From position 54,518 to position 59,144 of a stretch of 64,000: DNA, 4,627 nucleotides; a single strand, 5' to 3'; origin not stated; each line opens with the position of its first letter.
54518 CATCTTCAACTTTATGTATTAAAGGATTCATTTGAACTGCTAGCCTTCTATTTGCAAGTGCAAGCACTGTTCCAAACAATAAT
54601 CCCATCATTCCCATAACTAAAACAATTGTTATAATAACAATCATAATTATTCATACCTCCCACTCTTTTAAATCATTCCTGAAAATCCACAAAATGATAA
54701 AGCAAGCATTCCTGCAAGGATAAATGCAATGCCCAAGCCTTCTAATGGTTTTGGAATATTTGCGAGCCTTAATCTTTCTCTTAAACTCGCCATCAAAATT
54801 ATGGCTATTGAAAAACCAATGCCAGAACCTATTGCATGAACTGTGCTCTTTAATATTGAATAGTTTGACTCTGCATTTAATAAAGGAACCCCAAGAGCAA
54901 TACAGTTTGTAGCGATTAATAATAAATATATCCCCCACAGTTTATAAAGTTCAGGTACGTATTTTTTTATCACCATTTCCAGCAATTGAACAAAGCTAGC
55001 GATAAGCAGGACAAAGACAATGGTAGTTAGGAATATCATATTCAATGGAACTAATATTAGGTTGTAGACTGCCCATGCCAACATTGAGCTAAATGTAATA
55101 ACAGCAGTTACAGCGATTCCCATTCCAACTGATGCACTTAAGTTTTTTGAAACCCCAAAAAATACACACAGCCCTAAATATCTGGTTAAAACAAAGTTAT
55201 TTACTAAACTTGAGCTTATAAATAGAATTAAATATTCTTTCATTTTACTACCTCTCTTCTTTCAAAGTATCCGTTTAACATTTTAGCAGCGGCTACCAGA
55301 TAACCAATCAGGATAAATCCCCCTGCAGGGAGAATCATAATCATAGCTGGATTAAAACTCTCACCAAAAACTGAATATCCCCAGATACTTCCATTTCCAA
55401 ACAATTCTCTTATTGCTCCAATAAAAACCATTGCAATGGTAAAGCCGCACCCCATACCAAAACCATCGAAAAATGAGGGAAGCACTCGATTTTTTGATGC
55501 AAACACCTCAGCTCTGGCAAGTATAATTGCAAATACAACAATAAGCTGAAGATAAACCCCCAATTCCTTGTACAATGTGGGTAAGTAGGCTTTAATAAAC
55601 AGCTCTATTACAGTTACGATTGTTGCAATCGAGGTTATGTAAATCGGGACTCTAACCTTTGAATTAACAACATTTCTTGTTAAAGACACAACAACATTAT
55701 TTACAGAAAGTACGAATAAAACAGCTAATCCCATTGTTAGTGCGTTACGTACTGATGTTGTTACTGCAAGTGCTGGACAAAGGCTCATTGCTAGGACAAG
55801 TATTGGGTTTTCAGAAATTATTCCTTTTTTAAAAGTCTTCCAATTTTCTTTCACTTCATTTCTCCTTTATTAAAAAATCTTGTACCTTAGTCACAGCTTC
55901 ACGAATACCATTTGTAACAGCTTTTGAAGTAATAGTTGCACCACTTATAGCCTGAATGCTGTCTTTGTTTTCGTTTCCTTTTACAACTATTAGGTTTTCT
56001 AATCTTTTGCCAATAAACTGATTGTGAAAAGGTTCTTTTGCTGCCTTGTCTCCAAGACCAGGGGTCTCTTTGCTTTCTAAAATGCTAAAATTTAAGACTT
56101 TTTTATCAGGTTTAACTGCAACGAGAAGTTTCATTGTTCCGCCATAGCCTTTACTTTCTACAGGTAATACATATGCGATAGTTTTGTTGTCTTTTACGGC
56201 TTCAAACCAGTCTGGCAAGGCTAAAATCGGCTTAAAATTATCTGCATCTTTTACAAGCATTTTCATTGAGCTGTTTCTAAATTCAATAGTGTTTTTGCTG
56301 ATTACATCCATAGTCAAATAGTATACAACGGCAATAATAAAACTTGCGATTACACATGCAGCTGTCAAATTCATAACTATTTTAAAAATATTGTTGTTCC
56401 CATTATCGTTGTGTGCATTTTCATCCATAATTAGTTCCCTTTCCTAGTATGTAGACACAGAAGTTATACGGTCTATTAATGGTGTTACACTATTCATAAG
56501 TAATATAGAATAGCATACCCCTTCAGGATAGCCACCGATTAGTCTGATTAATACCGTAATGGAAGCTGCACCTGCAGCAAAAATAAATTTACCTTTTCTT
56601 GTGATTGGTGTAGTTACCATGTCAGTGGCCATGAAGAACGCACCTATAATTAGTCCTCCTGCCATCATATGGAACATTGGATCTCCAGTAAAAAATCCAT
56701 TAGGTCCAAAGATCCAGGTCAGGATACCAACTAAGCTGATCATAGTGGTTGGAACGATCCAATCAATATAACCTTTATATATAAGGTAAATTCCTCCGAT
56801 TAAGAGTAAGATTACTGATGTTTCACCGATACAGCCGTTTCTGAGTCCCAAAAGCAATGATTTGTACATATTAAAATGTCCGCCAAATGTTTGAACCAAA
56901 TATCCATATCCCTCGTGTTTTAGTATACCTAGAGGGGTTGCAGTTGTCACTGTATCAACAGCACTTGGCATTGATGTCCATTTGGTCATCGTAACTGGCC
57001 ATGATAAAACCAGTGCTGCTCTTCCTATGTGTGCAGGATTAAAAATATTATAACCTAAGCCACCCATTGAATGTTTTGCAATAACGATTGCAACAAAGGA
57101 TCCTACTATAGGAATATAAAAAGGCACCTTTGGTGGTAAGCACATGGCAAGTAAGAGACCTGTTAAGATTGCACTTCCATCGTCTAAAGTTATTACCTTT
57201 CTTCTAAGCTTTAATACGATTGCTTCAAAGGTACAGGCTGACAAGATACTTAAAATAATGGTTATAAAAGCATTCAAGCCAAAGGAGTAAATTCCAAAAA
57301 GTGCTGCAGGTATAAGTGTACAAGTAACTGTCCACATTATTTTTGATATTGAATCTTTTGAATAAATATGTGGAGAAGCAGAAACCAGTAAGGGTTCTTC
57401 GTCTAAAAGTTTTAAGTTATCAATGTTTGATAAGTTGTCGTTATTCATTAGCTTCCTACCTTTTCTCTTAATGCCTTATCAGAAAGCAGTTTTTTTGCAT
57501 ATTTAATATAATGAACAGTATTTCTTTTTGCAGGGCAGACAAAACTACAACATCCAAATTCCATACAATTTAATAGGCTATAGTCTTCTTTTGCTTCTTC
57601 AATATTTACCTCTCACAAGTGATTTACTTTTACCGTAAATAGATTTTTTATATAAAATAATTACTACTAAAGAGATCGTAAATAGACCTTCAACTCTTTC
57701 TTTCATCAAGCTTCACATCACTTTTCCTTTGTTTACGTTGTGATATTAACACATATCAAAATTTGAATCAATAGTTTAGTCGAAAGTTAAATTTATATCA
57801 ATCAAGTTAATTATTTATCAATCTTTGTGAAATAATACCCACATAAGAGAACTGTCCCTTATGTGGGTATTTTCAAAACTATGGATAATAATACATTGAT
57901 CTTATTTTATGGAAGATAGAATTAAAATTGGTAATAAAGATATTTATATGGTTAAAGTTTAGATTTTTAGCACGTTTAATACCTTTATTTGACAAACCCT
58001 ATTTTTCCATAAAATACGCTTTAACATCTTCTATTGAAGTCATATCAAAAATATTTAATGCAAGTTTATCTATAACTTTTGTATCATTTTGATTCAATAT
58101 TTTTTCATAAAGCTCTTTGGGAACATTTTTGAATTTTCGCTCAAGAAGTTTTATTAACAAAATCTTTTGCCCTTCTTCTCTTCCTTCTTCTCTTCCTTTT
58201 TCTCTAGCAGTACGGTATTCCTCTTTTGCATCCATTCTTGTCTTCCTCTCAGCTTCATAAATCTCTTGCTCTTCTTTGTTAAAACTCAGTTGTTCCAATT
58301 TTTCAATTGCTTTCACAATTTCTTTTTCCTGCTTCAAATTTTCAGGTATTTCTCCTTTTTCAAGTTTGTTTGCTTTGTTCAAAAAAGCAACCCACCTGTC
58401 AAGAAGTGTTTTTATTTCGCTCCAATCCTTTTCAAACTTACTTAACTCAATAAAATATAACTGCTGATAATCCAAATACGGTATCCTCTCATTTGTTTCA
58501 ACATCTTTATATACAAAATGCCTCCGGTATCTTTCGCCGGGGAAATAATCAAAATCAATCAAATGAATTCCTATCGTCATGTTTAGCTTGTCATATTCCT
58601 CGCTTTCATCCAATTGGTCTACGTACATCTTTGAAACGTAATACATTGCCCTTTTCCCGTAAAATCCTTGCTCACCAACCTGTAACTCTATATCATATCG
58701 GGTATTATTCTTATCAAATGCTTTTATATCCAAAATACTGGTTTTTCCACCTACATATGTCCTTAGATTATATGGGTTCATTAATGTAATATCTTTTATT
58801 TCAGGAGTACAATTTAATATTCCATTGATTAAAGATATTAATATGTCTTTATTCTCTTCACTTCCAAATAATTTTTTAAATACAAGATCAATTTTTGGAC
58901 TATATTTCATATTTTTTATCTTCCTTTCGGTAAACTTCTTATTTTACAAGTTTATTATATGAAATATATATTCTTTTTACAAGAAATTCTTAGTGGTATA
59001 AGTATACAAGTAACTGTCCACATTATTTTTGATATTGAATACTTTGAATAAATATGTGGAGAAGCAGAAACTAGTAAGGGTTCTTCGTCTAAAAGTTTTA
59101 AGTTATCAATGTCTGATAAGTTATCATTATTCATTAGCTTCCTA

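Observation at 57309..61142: rnf operon split by an Rpn-family nuclease gene, with a mosaic direct duplication that gives rnfDGEAB its own copy of the operon upstream region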

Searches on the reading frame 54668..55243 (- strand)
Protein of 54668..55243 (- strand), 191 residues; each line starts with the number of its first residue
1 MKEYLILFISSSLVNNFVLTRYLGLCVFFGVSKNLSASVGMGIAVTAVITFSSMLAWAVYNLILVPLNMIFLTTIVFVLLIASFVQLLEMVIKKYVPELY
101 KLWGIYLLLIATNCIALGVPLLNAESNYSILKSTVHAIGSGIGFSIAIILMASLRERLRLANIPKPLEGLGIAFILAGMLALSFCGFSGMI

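Call 41: find_encoding_contigs(protein=window:54668-55243:-, flank=10000, max_places=10)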
Protein window:54668-55243:- (191 aa): 1 contig read that carries it; 1 place shown.
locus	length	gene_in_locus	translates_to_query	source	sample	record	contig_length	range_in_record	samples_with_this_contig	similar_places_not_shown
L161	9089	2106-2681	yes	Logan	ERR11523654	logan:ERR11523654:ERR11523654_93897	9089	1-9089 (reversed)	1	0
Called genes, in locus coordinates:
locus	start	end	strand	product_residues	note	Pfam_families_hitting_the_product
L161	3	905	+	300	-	?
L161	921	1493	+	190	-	PF04205:FMN_bind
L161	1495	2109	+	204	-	PF02508:Rnf-Nqr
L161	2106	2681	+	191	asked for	PF02508:Rnf-Nqr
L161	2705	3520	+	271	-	PF04060:FeS, PF12838:Fer4_7 (weak), PF13187:Fer4_9 (weak), PF14697:Fer4_21 (weak), PF25160:LdpA_Fe-S-bd (weak), PF00037:Fer4 (weak), PF12837:Fer4_6 (weak), PF13187:Fer4_9 (weak), +3 more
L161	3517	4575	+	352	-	PF02424:ApbE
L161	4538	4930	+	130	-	PF07009:NusG_II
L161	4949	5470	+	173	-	PF07456:Hpre_diP_synt_I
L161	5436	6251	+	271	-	-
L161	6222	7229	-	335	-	PF01966:HD, PF13487:HD_5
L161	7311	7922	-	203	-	PF01812:5-FTHF_cyc-lig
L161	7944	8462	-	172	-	PF02572:CobA_CobO_BtuR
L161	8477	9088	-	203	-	?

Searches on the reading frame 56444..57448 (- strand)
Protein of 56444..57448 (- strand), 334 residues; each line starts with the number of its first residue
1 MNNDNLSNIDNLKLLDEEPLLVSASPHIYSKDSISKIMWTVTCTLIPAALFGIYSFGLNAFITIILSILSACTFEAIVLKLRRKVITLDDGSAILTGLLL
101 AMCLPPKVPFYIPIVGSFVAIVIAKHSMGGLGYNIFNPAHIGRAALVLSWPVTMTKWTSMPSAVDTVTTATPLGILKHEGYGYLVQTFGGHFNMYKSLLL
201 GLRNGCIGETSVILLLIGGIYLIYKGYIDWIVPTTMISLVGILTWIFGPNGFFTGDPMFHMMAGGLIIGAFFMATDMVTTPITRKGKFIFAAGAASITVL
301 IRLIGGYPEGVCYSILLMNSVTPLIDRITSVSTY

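Call 4: search_protein_families(library=pfam, proteins=[window:56444-57448:-], max_evalue=0.01)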
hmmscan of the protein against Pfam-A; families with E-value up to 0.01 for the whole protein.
window:56444-57448:- (334 aa): 1 family
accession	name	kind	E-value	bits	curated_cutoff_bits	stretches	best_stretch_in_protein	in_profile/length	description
PF03116.20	NQR2_RnfD_RnfE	-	1.9e-108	362.8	27.7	1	22-330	2-291/296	NQR2, RnfD, RnfE family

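Call 42: find_encoding_contigs(protein=window:56444-57448:-, flank=10000, max_places=10)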
Protein window:56444-57448:- (334 aa): no gene with exactly this product is on record in the collection.

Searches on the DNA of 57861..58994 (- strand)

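Call 50: search_dna_similar(query=window:57861-58994:-, collection=plasmids, mode=distant, max_rows=10)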
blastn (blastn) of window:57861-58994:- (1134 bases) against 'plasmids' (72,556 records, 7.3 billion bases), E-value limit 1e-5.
Records with a match: 13; places in all: 17; records where one place covers at least 80% of the query: 0.
Best place of each record, by identity: 80-90% 1; 60-80% 12.
By first word of the organism name: Clostridium 11; Haliovirga 1; Clostridiaceae 1.
By predicted mobility (MOB-suite, as given by PLSDB): non-mobilizable 9; mobilizable 4.
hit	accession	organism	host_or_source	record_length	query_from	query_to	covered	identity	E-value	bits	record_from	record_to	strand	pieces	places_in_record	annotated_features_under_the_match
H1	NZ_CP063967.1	Clostridium botulinum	Chicken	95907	94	183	8%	77.8%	6e-10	73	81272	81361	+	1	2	Rpn family recombination-promoting nuclease/putative transposase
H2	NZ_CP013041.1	Clostridium perfringens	equine,Whole pure organism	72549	96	182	8%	77.3%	1e-6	63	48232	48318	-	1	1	Rpn family recombination-promoting nuclease/putative transposase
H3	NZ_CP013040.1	Clostridium perfringens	canine,Pure culture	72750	96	182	8%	77.3%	1e-6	63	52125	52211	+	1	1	Rpn family recombination-promoting nuclease/putative transposase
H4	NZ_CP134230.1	Clostridium perfringens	Canis lupus familiaris,bacterial ...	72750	96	182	8%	77.3%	1e-6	63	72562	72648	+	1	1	none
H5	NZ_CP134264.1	Clostridium perfringens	Canis lupus familiaris,bacterial ...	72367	96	182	8%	77.3%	1e-6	63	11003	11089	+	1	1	Rpn family recombination-promoting nuclease/putative transposase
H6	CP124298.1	Clostridium baratii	Vulpes vulpes,whole organism,intestine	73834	96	182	8%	75.9%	1e-6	64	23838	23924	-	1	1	Rpn family recombination-promoting nuclease/putative transposase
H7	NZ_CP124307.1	Clostridium baratii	Vulpes vulpes,whole organism,intestine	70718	96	182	8%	75.9%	1e-6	64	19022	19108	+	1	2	Rpn family recombination-promoting nuclease/putative transposase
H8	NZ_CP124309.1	Clostridium baratii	-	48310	96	182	8%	75.9%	1e-6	64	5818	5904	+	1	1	Rpn family recombination-promoting nuclease/putative transposase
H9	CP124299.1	Clostridium baratii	-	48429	97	182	8%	75.6%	4e-6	62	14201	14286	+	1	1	Rpn family recombination-promoting nuclease/putative transposase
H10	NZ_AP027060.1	Haliovirga abyssi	-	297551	79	156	7%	81.0%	2e-9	73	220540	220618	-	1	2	Rpn family recombination-promoting nuclease/putative transposase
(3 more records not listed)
